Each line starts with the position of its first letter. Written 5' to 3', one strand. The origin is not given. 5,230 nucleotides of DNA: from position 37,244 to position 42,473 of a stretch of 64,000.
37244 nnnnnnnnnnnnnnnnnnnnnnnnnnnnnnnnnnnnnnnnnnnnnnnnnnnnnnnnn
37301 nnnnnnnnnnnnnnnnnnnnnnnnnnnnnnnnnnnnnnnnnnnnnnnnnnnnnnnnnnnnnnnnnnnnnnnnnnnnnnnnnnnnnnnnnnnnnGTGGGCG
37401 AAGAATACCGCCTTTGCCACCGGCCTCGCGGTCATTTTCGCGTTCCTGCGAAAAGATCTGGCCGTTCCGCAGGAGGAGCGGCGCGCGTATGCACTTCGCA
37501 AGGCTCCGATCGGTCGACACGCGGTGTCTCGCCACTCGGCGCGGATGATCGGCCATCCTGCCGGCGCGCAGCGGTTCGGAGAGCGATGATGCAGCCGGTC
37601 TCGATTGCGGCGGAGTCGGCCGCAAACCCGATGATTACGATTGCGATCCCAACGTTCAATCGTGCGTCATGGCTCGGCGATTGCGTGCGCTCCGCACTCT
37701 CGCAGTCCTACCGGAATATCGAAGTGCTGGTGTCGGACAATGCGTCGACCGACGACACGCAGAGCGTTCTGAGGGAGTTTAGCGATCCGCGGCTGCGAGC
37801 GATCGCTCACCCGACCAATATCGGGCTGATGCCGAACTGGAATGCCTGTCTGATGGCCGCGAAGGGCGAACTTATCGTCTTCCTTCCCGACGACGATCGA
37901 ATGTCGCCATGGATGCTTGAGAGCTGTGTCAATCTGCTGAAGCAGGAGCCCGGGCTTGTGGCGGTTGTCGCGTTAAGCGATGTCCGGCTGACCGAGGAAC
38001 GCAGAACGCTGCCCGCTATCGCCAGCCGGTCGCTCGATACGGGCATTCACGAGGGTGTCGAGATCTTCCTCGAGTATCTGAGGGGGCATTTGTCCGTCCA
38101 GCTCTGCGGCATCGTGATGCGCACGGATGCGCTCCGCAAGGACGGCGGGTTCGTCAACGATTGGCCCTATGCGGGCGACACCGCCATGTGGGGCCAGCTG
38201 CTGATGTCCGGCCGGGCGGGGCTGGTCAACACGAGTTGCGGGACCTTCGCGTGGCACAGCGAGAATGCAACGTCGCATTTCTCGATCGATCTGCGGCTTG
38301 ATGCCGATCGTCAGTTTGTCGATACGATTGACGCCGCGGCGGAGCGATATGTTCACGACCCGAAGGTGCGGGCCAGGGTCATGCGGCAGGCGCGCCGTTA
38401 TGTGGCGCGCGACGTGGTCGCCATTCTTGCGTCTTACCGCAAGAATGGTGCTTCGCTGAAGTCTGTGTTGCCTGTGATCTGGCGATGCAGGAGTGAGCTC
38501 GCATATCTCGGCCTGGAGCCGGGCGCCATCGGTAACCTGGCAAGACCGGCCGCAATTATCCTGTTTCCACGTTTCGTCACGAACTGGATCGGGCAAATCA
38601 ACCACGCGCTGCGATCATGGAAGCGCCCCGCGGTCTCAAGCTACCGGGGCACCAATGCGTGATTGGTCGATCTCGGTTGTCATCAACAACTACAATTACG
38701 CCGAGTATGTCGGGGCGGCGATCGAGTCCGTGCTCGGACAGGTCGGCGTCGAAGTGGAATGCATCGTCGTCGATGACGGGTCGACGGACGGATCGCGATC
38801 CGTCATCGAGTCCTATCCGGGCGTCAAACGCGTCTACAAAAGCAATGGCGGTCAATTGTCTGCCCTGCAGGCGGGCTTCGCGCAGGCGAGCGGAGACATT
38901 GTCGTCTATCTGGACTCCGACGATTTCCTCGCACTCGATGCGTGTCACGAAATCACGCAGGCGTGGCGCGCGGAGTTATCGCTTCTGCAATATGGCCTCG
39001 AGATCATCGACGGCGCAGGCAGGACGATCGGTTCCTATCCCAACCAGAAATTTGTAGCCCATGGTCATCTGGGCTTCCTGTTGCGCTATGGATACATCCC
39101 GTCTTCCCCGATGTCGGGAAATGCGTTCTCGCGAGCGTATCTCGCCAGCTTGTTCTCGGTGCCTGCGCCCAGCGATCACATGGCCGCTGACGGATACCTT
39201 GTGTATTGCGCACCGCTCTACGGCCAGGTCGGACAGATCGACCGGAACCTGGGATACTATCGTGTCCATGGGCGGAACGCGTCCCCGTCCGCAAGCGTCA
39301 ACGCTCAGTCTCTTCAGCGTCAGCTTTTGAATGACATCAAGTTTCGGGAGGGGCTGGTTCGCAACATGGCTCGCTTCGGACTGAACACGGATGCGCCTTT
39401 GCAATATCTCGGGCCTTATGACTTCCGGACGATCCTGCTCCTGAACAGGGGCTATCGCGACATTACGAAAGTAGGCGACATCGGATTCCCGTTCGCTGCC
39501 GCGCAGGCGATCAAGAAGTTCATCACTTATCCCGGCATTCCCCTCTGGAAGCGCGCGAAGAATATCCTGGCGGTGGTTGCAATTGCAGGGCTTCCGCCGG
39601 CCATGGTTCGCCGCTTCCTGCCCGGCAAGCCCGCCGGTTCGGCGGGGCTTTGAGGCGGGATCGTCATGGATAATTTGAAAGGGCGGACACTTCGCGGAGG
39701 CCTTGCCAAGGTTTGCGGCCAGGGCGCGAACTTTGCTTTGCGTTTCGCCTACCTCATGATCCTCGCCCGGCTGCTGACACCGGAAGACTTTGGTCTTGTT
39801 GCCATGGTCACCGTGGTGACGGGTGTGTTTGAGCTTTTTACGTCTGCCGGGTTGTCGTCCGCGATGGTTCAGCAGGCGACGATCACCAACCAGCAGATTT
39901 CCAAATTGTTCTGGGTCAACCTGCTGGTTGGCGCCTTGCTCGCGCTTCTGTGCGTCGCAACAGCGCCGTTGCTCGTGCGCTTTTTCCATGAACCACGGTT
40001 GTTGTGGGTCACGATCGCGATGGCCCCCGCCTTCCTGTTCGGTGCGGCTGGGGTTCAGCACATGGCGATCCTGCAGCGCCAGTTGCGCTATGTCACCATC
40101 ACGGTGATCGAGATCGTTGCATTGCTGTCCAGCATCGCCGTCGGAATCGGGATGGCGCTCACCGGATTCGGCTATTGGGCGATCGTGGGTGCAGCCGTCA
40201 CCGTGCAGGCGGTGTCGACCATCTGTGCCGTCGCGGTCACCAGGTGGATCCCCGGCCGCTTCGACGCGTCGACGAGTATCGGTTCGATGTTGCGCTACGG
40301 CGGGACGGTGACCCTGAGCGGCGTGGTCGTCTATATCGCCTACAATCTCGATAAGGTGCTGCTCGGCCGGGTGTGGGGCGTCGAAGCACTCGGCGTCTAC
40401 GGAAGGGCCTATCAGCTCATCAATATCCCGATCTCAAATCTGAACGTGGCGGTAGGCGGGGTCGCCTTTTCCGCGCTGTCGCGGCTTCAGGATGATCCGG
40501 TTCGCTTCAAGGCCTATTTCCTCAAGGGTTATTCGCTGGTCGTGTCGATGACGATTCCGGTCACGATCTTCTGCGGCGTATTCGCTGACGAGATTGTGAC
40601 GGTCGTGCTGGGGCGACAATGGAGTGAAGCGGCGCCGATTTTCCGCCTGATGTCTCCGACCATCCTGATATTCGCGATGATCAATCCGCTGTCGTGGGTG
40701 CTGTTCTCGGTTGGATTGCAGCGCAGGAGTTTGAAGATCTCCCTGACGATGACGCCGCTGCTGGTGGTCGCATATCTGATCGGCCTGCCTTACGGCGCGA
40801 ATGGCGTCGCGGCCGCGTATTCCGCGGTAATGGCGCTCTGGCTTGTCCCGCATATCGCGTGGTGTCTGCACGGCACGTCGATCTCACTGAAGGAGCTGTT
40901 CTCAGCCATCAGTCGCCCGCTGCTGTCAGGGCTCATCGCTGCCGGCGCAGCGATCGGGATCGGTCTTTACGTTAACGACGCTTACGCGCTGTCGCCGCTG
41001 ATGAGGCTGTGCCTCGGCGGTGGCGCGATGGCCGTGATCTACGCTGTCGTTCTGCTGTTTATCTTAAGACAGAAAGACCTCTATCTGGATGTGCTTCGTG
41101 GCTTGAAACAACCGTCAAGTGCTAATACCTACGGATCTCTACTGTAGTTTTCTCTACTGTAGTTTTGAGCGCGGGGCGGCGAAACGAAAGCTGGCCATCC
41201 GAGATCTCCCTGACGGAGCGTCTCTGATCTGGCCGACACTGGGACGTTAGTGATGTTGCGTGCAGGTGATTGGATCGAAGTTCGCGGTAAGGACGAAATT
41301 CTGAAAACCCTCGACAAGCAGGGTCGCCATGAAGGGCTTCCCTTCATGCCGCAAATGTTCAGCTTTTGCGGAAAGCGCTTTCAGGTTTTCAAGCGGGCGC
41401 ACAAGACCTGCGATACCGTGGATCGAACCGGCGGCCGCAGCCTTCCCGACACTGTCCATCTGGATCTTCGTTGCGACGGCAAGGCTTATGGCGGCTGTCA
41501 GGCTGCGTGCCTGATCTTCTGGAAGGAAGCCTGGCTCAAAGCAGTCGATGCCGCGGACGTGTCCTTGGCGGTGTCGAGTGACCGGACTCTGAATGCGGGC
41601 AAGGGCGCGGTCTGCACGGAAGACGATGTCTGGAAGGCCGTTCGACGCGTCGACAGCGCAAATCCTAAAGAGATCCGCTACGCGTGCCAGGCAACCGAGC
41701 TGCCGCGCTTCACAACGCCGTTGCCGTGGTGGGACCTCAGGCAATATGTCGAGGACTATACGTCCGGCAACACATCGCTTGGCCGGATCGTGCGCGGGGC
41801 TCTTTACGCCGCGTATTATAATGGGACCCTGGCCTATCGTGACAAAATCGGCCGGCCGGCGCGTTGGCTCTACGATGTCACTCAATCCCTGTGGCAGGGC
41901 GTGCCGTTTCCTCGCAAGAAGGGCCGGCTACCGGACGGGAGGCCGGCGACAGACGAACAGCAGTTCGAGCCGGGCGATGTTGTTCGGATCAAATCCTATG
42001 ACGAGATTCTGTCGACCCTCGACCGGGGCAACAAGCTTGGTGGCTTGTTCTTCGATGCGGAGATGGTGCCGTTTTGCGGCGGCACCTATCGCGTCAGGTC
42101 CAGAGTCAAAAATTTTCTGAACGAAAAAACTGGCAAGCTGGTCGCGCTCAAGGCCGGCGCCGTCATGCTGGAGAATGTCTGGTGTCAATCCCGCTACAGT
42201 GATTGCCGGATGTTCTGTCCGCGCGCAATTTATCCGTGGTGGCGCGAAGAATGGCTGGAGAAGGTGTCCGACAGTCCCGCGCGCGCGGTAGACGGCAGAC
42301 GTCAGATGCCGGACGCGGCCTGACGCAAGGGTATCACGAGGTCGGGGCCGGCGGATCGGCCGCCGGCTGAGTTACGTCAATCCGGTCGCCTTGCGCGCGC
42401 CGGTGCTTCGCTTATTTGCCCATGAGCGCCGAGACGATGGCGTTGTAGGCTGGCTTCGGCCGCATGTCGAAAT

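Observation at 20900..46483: CtrA-type motifs in almost every promoter region of the polysaccharide locus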

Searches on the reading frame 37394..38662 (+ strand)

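Call 8: search_protein_families(library=pfam, proteins=[window:37394-38662:+])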
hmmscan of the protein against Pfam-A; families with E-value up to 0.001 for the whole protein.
window:37394-38662:+ (422 aa): 3 families
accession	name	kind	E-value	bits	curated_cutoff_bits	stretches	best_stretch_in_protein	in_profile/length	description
PF00535.33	Glycos_transf_2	-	1.2e-26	94.1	23.3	1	82-194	1-115/168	Glycosyl transferase family 2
PF13641.12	Glyco_tranf_2_3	-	7.5e-12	46.2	27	1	79-273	1-198/230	Glycosyltransferase like family 2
PF10111.15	Glyco_tranf_2_2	-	1.8e-05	24.8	27.3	1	85-200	6-127/276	Glycosyltransferase like family 2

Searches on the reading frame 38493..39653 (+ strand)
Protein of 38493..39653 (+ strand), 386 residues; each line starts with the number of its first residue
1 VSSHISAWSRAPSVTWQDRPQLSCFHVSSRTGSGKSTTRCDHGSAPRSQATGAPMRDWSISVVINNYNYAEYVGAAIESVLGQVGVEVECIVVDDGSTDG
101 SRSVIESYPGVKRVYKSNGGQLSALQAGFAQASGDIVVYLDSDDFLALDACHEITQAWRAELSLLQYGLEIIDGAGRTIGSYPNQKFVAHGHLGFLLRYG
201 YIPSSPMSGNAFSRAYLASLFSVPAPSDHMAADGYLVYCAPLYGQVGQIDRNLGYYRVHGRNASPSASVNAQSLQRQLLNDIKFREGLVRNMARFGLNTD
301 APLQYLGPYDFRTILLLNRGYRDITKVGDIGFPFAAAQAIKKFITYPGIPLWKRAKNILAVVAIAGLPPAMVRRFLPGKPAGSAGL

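Call 8: search_protein_families(library=pfam, proteins=[window:38493-39653:+])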
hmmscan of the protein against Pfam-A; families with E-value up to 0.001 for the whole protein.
window:38493-39653:+ (386 aa): 4 families
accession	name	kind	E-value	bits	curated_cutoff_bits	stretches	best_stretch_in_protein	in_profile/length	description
PF00535.33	Glycos_transf_2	-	1.7e-23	83.8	23.3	1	61-173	1-119/168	Glycosyl transferase family 2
PF13641.12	Glyco_tranf_2_3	-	4.4e-06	27.3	27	1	60-193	3-145/230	Glycosyltransferase like family 2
PF10111.15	Glyco_tranf_2_2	-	9.6e-06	25.7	27.3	1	71-154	13-102/276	Glycosyltransferase like family 2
PF13704.12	Glyco_tranf_2_4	-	0.00026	21.9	27.5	1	89-152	21-90/98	Glycosyl transferase family 2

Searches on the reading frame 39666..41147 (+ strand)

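Call 8: search_protein_families(library=pfam, proteins=[window:39666-41147:+])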
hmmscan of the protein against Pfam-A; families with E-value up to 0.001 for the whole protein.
window:39666-41147:+ (493 aa): 2 families
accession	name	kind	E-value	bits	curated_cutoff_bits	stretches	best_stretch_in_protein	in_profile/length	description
PF13440.11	Polysacc_synt_3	-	9.3e-77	258.6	23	1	32-324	1-293/293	Polysaccharide biosynthesis protein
PF01943.22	Polysacc_synt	-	2.7e-37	129.1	28.2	1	9-275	2-274/274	Polysaccharide biosynthesis protein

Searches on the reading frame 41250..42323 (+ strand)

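Call 8: search_protein_families(library=pfam, proteins=[window:41250-42323:+])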
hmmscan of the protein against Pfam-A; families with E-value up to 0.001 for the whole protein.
window:41250-42323:+ (357 aa): 0 families

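Call 27: search_protein_families(library=ncbifam, proteins=[window:41250-42323:+], max_evalue=0.01)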
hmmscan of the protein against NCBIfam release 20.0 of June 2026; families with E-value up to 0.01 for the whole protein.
window:41250-42323:+ (357 aa): 0 families

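Call 43: search_protein_families(library=pfam, proteins=[window:41250-42323:+], max_evalue=0.1)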
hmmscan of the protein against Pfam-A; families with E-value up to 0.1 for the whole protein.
window:41250-42323:+ (357 aa): 1 family
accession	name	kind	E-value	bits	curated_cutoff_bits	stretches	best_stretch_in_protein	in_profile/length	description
PF01261.30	AP_endonuc_2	-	0.056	13.6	31.1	1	29-135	123-220/249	Xylose isomerase-like TIM barrel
